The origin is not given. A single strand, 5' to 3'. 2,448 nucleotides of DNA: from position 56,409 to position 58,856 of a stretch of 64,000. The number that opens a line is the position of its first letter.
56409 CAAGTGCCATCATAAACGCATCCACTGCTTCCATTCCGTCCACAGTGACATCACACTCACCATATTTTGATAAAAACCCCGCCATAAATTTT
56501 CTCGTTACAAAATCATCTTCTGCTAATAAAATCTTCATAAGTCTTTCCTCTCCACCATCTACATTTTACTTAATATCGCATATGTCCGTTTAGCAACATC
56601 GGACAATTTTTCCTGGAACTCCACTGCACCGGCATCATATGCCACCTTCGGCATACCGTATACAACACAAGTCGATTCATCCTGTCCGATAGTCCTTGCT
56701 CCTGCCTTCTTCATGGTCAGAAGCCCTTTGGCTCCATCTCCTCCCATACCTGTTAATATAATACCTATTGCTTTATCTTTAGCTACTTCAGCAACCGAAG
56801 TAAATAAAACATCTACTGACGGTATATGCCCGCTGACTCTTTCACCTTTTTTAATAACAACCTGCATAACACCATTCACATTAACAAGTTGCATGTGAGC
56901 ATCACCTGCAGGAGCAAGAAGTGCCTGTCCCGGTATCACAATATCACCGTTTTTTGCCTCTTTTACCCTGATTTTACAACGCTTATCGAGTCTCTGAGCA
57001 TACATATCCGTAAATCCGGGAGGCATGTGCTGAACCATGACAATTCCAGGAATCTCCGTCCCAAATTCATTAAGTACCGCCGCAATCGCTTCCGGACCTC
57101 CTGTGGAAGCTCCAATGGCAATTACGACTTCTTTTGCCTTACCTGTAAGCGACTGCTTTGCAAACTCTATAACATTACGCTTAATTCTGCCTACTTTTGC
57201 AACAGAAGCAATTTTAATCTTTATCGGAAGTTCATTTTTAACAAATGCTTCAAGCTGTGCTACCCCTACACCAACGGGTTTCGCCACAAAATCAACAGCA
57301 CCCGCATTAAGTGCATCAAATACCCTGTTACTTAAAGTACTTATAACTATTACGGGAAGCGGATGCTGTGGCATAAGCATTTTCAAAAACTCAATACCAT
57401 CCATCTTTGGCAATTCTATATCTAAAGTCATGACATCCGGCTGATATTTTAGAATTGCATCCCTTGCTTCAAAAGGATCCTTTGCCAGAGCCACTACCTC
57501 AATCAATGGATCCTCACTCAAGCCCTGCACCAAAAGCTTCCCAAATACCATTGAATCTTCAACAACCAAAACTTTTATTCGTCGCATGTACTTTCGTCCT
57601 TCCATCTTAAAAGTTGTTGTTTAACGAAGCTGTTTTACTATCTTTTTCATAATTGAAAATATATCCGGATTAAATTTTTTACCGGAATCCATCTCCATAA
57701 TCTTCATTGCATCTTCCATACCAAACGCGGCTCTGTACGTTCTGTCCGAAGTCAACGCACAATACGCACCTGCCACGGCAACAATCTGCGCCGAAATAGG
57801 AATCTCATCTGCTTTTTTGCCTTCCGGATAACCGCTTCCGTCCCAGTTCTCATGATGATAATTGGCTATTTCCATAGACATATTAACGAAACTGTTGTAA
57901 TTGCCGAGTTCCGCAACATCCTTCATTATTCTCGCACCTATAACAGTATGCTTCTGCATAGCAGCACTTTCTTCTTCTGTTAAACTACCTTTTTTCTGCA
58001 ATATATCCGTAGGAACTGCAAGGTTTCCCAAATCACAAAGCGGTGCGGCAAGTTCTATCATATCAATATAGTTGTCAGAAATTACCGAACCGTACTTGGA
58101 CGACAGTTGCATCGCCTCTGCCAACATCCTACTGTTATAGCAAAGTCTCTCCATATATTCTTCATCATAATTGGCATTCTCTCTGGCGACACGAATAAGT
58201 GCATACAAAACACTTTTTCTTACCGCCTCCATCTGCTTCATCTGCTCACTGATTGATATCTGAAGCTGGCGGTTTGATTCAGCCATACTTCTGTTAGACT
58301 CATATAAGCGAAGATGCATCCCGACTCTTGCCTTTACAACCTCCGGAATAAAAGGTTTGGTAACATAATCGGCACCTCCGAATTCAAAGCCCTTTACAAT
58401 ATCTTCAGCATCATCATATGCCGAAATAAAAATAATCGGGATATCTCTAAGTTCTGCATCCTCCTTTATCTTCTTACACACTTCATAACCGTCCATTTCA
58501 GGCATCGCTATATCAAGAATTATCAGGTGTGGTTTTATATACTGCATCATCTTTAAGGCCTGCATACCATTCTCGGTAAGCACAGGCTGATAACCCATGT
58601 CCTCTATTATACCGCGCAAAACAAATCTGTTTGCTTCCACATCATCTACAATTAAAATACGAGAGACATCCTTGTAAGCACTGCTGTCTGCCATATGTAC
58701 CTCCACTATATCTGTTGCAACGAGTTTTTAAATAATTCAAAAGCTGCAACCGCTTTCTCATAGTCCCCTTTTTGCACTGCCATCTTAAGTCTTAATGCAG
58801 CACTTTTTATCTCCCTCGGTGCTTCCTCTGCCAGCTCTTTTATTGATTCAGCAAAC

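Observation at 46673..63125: Chemotaxis-type core embedded in a 16-kb signalling supercluster with four histidine kinases and an HD-GYP receiver, but no CheR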

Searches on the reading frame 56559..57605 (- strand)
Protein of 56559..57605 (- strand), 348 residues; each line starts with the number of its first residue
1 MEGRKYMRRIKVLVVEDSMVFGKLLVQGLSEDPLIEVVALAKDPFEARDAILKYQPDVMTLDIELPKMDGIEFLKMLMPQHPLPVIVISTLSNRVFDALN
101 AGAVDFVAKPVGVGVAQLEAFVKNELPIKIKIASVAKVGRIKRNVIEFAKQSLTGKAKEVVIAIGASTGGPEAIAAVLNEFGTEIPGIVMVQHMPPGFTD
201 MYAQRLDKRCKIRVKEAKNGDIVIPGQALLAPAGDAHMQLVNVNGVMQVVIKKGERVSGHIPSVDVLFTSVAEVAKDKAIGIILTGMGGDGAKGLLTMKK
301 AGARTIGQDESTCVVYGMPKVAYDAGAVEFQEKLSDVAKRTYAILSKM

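Call 4: search_protein_families(library=pfam, proteins=[window:56559-57605:-], max_evalue=0.001)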
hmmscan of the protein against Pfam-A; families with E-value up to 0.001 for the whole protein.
window:56559-57605:- (348 aa): 2 families
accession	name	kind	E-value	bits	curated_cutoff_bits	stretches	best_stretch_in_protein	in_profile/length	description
PF01339.22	CheB_methylest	-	3.6e-59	199.8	24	1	162-339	1-172/174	CheB methylesterase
PF00072.30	Response_reg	-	5.2e-19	68.9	30.2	1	12-112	1-102/111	Response regulator receiver domain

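Call 78: search_protein_families(library=ncbifam, proteins=[window:56559-57587:-], max_evalue=1e-10)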
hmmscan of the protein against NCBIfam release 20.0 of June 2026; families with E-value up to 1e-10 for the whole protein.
window:56559-57587:- (342 aa): 9 families
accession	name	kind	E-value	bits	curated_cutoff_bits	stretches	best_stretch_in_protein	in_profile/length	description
NF001965.0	PRK00742.1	subfamily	5.8e-109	364.5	293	1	2-338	2-352/357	chemotaxis-specific protein-glutamate methyltransferase CheB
NF009206.0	PRK12555.1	subfamily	7.2e-98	327.6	342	1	4-339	1-336/340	chemotaxis-specific protein-glutamate methyltransferase CheB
NF008677.0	PRK11697.1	equivalog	1.4e-14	54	246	1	4-106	2-104/238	two-component system response regulator BtsR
NF007969.0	PRK10693.1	equivalog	6.1e-14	51.8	329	1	5-120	9-124/337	two-component system response regulator RssB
NF047654.1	DiguCycDgcRLepto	equivalog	8.5e-13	47.9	500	1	5-105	4-107/295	diguanylate cyclase DgcR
NF041733.1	resp_reg_CseB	equivalog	9.9e-13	48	350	1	5-157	2-154/228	two-component system response regulator CseB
TIGR02875.1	spore_0_A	equivalog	3.7e-12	46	200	1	3-117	2-119/262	sporulation transcription factor Spo0A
NF007820.0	PRK10529.1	equivalog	3.3e-11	43.1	325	1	5-117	3-113/225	two-component system response regulator KdpE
NF040534.1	resp_reg_YycF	equivalog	4.1e-11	42.6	340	1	5-122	2-117/231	response regulator YycF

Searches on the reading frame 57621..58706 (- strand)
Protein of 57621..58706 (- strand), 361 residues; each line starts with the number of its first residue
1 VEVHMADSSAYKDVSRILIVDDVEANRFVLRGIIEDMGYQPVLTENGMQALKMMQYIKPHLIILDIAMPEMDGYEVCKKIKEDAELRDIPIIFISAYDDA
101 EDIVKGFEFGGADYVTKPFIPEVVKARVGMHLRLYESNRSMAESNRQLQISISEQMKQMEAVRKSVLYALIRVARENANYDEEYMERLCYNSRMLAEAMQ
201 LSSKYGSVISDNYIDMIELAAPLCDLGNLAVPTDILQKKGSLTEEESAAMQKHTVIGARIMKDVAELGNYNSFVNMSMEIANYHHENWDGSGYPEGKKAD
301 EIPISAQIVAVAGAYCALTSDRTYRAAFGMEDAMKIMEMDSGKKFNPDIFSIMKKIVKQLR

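Call 4: search_protein_families(library=pfam, proteins=[window:57621-58706:-], max_evalue=0.001)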
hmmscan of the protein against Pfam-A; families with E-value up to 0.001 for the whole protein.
window:57621-58706:- (361 aa): 3 families
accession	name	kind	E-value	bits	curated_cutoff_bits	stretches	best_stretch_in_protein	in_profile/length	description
PF13487.12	HD_5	-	1.7e-29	103.2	27.2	1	215-349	38-170/170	HD domain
PF00072.30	Response_reg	-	1.3e-27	96.6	30.2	1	17-128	1-110/111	Response regulator receiver domain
PF01966.28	HD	-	4.8e-09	37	22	1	206-315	20-113/116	HD domain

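Call 21: search_solved_structures(query=window:57621-58694:-, max_evalue=0.001, show_alignments=4)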
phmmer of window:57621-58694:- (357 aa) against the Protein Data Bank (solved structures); distinct sequences matched with E-value up to 0.001: 291 (the best 60 are shown).
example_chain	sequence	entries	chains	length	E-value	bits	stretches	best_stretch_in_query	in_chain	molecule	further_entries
9g85_A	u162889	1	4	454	1.1e-29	107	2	11-126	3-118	Response regulator PleD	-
2wb4_A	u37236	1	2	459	1.2e-29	106.9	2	11-126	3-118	DIGUANYLATE CYCLASE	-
9g86_A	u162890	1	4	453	1.2e-29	106.9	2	11-126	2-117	Response regulator PleD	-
1w25_A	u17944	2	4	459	1.3e-29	106.8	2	11-126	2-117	STALKED-CELL DIFFERENTIATION CONTROLLING PROTEIN | RESPONSE REGULATOR PLED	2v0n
4mcw_A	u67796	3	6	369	1.4e-28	103.4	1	205-355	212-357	Metal dependent phosphohydrolase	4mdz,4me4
4r8z_A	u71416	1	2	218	2.7e-27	99.2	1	153-346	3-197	Cyclic di-GMP phosphodiesterase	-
9xzo_A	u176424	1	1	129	2.3e-25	92.9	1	11-126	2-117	De novo protein M1X0B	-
1mvo_A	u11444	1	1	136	2.8e-23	86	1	12-135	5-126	PhoP response regulator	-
5z7c_A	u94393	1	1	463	9.6e-23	84.2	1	205-349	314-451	3'3'-cGAMP-specific phosphodiesterase 3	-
3gt7_A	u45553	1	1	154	9.7e-23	84.2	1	11-124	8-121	Sensor protein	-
8fk2_A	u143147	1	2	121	2.8e-20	76.1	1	11-132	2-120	Putative response regulator CovR VicR-like protein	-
2zwm_A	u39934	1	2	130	1.1e-19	74.2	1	12-129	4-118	Transcriptional regulatory protein yycF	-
3f6p_A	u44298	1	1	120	1.2e-19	74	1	12-129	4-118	Transcriptional regulatory protein yycF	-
1nxo_A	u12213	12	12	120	1.6e-19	73.6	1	11-129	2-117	DNA-binding response regulator | Response regulator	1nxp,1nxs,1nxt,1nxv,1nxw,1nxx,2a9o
6eb7_A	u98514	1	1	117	3.1e-19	72.7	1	12-129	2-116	DNA-binding response regulator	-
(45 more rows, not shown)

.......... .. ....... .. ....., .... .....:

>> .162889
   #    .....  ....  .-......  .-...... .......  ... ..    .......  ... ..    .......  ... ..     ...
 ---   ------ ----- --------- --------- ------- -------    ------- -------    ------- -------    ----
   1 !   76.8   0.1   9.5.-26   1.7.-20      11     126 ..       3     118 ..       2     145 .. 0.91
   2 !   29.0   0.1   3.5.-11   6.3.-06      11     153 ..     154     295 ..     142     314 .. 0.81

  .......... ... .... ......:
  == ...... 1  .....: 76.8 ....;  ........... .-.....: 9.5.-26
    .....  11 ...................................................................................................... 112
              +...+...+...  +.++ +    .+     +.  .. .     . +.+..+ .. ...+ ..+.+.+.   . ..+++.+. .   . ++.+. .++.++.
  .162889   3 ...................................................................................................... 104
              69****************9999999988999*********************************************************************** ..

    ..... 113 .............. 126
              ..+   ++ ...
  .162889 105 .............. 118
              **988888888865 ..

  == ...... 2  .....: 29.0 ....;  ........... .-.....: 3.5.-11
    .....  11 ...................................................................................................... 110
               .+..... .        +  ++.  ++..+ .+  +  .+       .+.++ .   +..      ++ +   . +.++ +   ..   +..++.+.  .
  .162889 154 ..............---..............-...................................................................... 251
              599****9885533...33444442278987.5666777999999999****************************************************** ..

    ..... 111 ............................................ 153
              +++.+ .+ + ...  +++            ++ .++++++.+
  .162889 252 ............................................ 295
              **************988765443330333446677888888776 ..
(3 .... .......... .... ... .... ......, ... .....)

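Call 40: find_homologous_proteins(query=window:57621-58694:-, max_evalue=1e-20)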
Query window:57621-58694:- (357 aa): 4829 proteins with E <= 1e-20 among 7766 candidates; the best 120 are listed.
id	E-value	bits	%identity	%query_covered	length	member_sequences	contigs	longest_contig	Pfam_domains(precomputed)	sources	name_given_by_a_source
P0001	5.7e-231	783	100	100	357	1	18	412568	PF13487.13,PF01966.29,PF00072.31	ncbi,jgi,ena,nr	ncbi:MAG: response regulator [Lachnospiraceae bacterium]|nr:response regulator [Lachnospiraceae bact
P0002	2.5e-218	742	94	100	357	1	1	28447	PF13487.13,PF01966.29,PF00072.31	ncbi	-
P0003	3.0e-218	742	94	100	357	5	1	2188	PF13487.13,PF01966.29,PF00072.31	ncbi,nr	ncbi:MAG: response regulator [Lachnospiraceae bacterium]|nr:response regulator [Lachnospiraceae bact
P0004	3.0e-201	686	85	100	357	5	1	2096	PF13487.13,PF01966.29,PF00072.31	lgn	-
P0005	5.6e-200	682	85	100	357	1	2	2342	PF13487.13,PF01966.29,PF00072.31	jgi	-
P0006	4.1e-192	656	83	100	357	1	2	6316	PF13487.13,PF01966.29,PF00072.31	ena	-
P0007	9.4e-185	631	78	100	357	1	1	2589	PF13487.13,PF01966.29,PF00072.31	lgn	-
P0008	1.4e-173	595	73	100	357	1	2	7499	PF13487.13,PF01966.29,PF00072.31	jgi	-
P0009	7.2e-173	592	74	98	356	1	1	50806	PF13487.13,PF01966.29,PF00072.31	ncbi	-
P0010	1.3e-172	592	73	100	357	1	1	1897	PF13487.13,PF01966.29,PF00072.31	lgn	-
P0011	1.5e-172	591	73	100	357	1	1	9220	PF13487.13,PF01966.29,PF00072.31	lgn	-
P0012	2.4e-171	587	73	100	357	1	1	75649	PF13487.13,PF01966.29,PF00072.31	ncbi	-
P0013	2.4e-171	587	75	98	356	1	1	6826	PF13487.13,PF01966.29,PF00072.31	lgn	-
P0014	2.7e-171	587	72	100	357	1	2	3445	PF13487.13,PF01966.29,PF00072.31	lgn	-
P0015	3.0e-171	587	74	98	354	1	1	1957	PF13487.13,PF01966.29,PF00072.31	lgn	-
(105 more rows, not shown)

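Call 74: search_protein_representatives(protein=window:57621-58694:-)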
Query: 357 residues. Proteins with E-value up to 0.001 (for the whole library): 800920; up to 1e-10: 236330; up to 1e-30: 8367. The best 150 are listed.
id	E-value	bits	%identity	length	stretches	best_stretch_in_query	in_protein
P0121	1.4e-159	547.1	67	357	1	5-356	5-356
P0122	1.1e-97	343.7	36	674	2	7-348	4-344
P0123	4.1e-95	335.2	44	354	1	12-356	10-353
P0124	1.6e-94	333.3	66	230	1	7-230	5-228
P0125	1.2e-91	323.9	42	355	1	13-355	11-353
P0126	3.2e-90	319.1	34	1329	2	13-352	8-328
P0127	1.8e-89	316.7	36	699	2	7-349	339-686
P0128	3.8e-85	302.5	43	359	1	12-357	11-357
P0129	7.7e-85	301.5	41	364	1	8-353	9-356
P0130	5.6e-84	298.6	39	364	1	11-357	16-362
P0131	5.8e-84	298.6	40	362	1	11-357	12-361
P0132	1.6e-82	293.9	39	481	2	11-352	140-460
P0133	3.3e-81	289.6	33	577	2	13-352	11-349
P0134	9.3e-81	288.1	42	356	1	11-356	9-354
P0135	1.1e-79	284.5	40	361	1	11-356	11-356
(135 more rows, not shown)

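Call 78: search_protein_families(library=ncbifam, proteins=[window:57621-58694:-], max_evalue=1e-10)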
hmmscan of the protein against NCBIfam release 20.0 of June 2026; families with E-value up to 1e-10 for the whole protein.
window:57621-58694:- (357 aa): 67 families (the best 25 are shown)
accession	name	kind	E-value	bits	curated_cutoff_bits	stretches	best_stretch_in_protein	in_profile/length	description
NF053512.1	nitric_RR_NosR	exception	8.7e-39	133.7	400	2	174-355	189-356/422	response regulator c-di-GMP phosphodiesterase, NosR family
NF007135.0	PRK09581.1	equivalog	7.1e-32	110.8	474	1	11-179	3-170/457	PleD family two-component system response regulator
NF045944.1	ResRegRpaBCyano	equivalog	5.3e-30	104.5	330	1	14-170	1-153/229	response regulator transcription factor RpaB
NF040689.1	MtrAB_MtrA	equivalog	1e-28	100.2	300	1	13-151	1-136/219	MtrAB system response regulator MtrA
NF053854.1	RespRegPhoBBctds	equivalog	5.4e-27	94.6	270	1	13-155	1-142/225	two-component system response regulator PhoB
TIGR02154.1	PhoB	equivalog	5.6e-27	94.5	296.2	1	11-157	3-148/226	phosphate regulon transcriptional regulator PhoB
NF008296.0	PRK11083.1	equivalog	2.4e-25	89.3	273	1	11-156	4-146/228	two-component system response regulator CreB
NF041733.1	resp_reg_CseB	equivalog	1e-24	87.2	350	1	12-145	2-132/228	two-component system response regulator CseB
NF040534.1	resp_reg_YycF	equivalog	1.4e-24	86.6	340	1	12-158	2-145/231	response regulator YycF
NF033120.0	vanR_FM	exception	9e-24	84.4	460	1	12-145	5-136/231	vancomycin resistance response regulator transcription factor, VanR-F/VanR-M family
NF041880.1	EPS_EpsF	equivalog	2e-23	82.6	900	1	16-144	1-130/492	response regulator EpsF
NF051850.1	RespRegRprY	equivalog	7.5e-22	77.9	370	1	11-147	5-139/234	response regulator transcription factor RprY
NF007005.1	PRK09468.1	equivalog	7.7e-22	77.9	331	1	10-151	3-142/237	osmolarity response regulator transcription factor OmpR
TIGR01387.1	cztR_silR_copR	subfamily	7.9e-22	78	279.2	1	13-149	1-135/218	heavy metal response regulator transcription factor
NF033117.2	vanR_ACDEGLN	exception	8.4e-21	74.6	350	1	13-152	1-137/226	VanR-ABDEGLN family response regulator transcription factor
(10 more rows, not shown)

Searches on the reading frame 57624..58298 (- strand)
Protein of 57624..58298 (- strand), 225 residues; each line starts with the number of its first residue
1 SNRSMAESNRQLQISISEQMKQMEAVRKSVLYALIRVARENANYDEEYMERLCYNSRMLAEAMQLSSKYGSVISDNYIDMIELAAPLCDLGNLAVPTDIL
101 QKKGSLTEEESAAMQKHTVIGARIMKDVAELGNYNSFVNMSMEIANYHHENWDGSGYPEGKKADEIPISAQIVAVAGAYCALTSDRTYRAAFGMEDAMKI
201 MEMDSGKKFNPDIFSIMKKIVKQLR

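Call 23: search_solved_structures(query=window:57624-58298:-, max_evalue=0.001, show_alignments=5)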
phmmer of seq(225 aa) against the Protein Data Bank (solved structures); distinct sequences matched with E-value up to 0.001: 5.
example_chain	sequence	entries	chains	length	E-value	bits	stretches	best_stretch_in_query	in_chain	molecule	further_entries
4mcw_A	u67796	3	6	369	5.1e-29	104.8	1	73-223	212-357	Metal dependent phosphohydrolase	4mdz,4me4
4r8z_A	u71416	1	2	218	1e-27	100.5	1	21-215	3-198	Cyclic di-GMP phosphodiesterase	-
5z7c_A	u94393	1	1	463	1.4e-23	87.1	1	73-217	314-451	3'3'-cGAMP-specific phosphodiesterase 3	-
9rbz_A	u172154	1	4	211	2.8e-18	69.7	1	74-216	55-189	HD domain/sensory box protein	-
9rc0_A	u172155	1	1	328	7.5e-18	68.3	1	74-215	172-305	HD domain/sensory box protein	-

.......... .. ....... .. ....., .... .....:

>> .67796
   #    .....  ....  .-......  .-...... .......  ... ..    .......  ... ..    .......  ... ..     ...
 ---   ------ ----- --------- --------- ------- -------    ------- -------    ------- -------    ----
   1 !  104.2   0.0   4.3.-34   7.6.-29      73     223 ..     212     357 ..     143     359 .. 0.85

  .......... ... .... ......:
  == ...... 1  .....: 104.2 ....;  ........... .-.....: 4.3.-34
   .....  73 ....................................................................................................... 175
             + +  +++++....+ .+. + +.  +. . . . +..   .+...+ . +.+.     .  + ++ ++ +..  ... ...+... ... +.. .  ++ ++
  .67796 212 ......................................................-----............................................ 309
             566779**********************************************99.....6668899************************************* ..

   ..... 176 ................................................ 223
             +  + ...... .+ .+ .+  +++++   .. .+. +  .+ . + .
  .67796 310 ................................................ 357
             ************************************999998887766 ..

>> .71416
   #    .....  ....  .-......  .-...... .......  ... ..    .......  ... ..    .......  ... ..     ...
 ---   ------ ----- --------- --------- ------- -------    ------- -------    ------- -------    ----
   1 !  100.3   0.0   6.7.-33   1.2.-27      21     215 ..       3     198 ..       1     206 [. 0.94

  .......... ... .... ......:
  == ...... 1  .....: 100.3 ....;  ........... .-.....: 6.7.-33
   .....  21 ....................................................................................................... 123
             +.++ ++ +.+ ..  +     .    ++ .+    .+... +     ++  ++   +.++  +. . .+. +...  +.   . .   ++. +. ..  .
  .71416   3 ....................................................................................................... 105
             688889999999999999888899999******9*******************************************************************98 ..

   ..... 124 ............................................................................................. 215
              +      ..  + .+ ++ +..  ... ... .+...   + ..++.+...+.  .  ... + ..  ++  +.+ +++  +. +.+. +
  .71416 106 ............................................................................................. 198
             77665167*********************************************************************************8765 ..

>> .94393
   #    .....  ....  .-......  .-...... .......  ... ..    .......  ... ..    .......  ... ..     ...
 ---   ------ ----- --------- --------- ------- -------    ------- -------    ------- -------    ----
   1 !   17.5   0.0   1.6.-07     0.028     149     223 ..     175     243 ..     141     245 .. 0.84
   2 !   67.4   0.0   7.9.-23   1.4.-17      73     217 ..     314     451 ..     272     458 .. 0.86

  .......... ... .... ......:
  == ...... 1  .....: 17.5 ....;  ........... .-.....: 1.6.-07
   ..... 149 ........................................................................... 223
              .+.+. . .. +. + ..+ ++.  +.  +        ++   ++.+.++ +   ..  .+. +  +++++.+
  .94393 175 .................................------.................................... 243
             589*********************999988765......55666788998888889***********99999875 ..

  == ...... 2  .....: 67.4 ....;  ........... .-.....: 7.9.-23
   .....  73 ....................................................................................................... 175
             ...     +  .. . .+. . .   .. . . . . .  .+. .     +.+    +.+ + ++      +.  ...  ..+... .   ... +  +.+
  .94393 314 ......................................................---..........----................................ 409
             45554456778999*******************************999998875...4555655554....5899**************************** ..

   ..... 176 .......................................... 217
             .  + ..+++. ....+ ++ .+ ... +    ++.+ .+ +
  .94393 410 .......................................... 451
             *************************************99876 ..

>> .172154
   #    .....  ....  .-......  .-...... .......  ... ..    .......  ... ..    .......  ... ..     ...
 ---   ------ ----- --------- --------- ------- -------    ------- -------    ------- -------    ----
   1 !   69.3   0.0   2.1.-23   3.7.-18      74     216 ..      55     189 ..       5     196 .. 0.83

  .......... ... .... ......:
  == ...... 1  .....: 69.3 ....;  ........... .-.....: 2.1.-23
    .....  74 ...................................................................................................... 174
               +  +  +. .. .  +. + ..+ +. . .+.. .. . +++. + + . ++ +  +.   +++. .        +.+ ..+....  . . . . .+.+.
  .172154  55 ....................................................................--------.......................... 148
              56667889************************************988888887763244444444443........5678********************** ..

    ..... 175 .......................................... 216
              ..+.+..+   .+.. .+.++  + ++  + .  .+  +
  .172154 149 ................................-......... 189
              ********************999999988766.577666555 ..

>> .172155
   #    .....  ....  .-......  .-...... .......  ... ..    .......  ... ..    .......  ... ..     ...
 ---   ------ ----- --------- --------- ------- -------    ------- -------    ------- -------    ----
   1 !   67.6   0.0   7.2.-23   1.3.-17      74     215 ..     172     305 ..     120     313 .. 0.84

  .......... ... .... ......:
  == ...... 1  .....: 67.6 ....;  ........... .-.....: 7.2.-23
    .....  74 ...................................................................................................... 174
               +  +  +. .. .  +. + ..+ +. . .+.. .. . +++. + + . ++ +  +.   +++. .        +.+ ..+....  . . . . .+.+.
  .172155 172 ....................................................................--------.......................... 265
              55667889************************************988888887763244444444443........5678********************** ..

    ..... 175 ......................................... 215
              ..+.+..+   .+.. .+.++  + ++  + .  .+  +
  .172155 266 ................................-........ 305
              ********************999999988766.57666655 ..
